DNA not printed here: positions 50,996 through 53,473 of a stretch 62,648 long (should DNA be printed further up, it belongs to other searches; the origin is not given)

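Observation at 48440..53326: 1,628-aa HD / HEAT-like / NMNAT-like / PurF-type-PRTase fusion protein with no characterised counterpart known to me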

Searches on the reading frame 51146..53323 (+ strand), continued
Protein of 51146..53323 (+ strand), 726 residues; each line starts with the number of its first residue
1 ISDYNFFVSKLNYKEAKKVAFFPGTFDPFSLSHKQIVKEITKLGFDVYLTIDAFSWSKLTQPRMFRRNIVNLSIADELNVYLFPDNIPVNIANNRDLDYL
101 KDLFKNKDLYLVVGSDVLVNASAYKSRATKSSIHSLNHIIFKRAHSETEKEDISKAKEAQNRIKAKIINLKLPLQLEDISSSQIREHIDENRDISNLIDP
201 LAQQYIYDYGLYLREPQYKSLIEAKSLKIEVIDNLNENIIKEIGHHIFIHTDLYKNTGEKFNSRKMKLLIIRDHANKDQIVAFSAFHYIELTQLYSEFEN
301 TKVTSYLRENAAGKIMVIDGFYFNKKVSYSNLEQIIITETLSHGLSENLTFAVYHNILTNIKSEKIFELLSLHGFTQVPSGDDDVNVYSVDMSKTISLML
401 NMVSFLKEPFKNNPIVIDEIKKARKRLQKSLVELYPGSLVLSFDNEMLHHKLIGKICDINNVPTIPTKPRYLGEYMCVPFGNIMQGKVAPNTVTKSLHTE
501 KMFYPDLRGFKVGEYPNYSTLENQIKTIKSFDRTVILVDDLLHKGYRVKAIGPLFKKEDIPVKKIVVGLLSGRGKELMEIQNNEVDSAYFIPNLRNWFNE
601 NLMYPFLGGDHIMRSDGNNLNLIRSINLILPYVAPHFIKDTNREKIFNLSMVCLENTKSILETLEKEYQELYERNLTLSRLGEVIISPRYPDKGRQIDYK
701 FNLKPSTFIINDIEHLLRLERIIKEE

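Call 94: find_encoding_contigs(protein=P0188, flank=5000, max_places=2)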
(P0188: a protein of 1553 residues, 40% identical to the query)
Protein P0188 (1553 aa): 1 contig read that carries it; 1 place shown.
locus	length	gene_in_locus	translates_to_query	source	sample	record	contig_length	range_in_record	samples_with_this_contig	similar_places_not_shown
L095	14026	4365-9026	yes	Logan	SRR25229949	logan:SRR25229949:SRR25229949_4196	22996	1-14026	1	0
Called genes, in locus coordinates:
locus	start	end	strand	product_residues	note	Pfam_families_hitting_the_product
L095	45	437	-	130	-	-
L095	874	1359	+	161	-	PF02559:CarD_TRCF_RID, PF21095:CarD_C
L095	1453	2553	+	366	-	PF27675:YCF81_N, PF01850:PIN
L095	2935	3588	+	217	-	PF04239:DUF421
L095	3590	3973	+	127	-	PF14276:DUF4363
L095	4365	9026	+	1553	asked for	-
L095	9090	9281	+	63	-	PF04070:DUF378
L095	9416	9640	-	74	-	-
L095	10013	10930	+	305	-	PF04055:Radical_SAM, PF16199:Radical_SAM_C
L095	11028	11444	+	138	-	-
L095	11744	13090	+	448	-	PF17125:Methyltr_RsmF_N, PF01189:Methyltr_RsmB-F, PF17126:RsmF_methylt_CI, PF13636:Methyltranf_PUA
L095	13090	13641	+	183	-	PF20353:DUF6648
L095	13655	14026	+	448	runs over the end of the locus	PF02878:PGM_PMM_I, PF02879:PGM_PMM_II, PF02880:PGM_PMM_III, PF00408:PGM_PMM_IV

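Call 95: find_encoding_contigs(protein=P0239, flank=5000, max_places=2)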
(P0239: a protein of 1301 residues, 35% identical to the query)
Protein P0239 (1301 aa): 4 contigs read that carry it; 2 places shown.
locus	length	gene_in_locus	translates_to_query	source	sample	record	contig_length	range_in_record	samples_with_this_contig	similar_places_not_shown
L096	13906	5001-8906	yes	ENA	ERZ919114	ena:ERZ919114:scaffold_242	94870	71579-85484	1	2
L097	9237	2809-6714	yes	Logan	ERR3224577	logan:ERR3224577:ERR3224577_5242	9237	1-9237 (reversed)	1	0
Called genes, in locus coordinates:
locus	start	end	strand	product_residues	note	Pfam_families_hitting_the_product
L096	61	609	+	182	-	PF02632:BioY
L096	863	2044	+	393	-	PF02786:CPSase_L_D2 (weak)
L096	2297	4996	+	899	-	PF01326:PPDK_N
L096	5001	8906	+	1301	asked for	PF01467:CTP_transf_like (faint)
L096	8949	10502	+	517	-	PF11738:DUF3298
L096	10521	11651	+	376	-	PF01264:Chorismate_synt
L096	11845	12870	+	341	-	PF00226:DnaJ, PF01556:DnaJ_C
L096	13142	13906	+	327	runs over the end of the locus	PF00892:EamA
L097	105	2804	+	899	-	PF01326:PPDK_N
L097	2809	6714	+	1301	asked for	PF01467:CTP_transf_like (faint)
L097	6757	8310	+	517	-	PF11738:DUF3298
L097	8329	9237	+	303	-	?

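Call 96: find_encoding_contigs(protein=P0217, flank=5000, max_places=2)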
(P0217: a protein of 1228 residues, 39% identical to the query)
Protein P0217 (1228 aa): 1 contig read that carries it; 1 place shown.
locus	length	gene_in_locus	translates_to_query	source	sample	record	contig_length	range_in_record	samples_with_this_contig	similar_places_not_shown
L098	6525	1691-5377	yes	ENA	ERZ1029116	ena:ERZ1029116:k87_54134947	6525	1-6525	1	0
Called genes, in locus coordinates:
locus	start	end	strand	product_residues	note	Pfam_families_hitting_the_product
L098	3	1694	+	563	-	?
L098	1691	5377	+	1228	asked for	-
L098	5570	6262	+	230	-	PF04012:PspA_IM30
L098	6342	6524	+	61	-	?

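Call 97: find_encoding_contigs(protein=P0212, flank=5000, max_places=2)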
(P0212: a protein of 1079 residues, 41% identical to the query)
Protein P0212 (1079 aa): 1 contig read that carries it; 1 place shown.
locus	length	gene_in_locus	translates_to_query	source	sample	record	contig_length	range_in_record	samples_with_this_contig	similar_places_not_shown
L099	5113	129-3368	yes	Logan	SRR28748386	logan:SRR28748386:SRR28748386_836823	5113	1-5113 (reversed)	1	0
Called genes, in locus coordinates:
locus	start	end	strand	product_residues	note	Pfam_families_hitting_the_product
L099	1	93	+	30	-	?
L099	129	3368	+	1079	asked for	PF01467:CTP_transf_like (faint)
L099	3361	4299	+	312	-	PF00056:Ldh_1_N (weak)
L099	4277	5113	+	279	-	?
